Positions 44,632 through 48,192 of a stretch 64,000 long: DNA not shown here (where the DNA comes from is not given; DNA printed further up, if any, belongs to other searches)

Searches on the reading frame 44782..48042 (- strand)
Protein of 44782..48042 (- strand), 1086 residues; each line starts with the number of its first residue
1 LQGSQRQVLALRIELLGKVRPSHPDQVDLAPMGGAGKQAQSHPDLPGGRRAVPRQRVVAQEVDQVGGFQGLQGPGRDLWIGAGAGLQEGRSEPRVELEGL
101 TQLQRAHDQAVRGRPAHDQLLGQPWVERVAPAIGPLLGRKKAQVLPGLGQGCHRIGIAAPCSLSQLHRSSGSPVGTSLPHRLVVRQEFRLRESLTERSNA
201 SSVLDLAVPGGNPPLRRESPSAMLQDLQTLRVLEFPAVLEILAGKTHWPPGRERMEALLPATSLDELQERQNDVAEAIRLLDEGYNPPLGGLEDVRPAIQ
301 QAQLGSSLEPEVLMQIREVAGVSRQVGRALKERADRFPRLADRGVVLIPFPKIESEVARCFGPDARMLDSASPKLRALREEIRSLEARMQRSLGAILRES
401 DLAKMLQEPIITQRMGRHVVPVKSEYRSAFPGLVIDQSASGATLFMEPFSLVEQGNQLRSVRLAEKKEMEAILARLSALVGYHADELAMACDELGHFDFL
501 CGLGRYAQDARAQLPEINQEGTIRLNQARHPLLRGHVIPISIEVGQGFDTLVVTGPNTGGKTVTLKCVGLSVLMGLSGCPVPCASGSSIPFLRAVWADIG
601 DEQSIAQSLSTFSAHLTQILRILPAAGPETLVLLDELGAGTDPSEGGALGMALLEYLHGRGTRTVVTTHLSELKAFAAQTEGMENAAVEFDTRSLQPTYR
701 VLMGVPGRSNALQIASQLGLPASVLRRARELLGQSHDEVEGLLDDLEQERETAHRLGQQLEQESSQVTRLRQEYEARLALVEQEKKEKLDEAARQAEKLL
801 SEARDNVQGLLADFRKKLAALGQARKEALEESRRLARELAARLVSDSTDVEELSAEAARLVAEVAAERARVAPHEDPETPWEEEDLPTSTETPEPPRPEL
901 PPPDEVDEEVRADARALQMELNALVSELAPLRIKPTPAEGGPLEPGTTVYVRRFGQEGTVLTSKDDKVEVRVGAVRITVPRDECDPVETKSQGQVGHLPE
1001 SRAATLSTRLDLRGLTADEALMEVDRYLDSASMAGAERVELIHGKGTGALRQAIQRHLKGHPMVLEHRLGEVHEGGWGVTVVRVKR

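Call 7: search_protein_families(library=pfam, proteins=[window:44782-48042:-], max_evalue=0.01)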
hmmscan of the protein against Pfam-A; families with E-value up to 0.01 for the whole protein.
window:44782-48042:- (1086 aa): 5 families
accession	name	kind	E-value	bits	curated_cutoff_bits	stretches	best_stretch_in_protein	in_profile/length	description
PF00488.27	MutS_V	-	3.6e-33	115.6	30.2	1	552-732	2-184/188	MutS domain V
PF01713.27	Smr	-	1.5e-25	89.6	25.7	1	1010-1085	1-77/77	Smr domain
PF20297.4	MSSS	-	1.2e-11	44.6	26.8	1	945-983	1-41/42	MutS2 and Smr-associated SH3 domain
PF02907.21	Peptidase_S29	-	0.00037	20.7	25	0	558-602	90-135/149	Hepatitis C virus NS3 protease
PF05192.23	MutS_III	-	0.00063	20.6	34.1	1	260-503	44-193/194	MutS domain III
